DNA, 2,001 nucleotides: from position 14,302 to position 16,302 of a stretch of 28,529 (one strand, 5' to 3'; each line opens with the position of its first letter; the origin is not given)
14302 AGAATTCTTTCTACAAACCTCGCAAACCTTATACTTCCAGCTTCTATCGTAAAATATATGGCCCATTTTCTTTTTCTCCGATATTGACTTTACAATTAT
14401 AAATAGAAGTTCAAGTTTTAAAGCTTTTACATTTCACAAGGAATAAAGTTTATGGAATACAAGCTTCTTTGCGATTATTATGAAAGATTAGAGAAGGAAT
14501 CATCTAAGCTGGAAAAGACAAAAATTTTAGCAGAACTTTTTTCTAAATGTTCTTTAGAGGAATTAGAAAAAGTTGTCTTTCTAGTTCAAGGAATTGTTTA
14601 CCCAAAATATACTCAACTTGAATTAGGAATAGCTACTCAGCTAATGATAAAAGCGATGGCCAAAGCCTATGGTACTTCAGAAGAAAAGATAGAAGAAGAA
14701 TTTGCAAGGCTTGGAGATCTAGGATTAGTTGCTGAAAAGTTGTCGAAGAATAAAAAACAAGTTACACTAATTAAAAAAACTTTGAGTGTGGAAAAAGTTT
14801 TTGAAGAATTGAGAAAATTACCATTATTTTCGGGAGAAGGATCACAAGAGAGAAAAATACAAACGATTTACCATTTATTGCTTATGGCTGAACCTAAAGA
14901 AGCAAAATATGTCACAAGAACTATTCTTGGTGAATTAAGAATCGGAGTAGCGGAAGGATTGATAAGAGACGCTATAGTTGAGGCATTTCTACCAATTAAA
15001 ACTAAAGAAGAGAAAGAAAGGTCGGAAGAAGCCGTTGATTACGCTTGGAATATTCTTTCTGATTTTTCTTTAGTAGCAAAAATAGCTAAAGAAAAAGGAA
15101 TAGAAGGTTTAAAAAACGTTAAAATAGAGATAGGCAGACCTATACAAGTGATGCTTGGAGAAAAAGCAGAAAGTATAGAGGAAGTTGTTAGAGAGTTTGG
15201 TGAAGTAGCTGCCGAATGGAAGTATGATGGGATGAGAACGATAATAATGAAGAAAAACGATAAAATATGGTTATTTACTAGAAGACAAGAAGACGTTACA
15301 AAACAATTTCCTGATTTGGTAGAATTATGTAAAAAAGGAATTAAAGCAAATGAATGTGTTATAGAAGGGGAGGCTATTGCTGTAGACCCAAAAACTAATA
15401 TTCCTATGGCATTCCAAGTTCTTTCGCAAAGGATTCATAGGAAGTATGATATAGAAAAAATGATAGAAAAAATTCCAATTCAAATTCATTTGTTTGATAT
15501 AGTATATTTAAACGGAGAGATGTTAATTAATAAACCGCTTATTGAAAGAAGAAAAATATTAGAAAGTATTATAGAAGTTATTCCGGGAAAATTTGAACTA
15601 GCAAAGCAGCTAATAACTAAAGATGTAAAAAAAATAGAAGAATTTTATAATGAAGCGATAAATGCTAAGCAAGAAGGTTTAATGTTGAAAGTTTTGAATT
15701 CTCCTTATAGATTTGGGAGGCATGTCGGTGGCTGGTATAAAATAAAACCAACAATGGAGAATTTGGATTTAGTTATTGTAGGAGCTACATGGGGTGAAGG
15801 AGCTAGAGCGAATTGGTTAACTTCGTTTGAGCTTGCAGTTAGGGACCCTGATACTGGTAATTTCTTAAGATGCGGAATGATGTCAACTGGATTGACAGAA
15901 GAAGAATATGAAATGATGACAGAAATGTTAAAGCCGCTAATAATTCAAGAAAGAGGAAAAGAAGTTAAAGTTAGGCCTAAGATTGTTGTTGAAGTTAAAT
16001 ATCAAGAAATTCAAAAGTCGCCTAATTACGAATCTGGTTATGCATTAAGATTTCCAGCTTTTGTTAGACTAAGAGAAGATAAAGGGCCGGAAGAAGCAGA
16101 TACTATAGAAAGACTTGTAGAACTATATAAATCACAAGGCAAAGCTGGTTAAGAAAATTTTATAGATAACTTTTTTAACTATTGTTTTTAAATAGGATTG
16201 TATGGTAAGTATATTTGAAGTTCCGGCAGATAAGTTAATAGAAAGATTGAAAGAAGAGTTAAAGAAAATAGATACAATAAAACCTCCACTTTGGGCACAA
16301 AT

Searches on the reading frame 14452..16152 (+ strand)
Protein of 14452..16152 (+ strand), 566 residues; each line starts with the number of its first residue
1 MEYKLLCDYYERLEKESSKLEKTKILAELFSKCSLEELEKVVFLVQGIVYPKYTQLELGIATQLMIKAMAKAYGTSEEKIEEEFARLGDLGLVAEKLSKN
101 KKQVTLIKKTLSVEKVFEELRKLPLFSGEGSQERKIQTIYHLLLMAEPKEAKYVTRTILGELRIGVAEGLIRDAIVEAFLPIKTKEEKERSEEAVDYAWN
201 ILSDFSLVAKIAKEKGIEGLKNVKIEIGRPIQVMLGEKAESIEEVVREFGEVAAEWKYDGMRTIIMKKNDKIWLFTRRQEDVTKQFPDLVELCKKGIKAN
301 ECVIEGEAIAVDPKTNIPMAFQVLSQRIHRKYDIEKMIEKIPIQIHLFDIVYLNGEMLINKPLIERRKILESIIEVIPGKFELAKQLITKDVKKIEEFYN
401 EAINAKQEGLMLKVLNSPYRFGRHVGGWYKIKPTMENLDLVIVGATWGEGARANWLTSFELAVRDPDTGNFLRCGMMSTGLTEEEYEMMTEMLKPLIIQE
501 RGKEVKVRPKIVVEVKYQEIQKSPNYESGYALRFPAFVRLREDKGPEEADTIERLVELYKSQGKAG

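Call 58: search_protein_families(library=pfam, proteins=[window:14452-16152:+])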
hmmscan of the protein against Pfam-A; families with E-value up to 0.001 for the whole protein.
window:14452-16152:+ (566 aa): 3 families
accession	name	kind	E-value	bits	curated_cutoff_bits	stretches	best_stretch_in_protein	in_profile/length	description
PF01068.26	DNA_ligase_A_M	-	2.9e-57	194.1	26.2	1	234-432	2-204/204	ATP dependent DNA ligase domain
PF04675.19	DNA_ligase_A_N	-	1.2e-42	146.5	24.6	1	3-175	2-173/174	DNA ligase N terminus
PF04679.21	DNA_ligase_A_C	-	1.8e-16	60.7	27.5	1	452-544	1-94/94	ATP dependent DNA ligase C terminal region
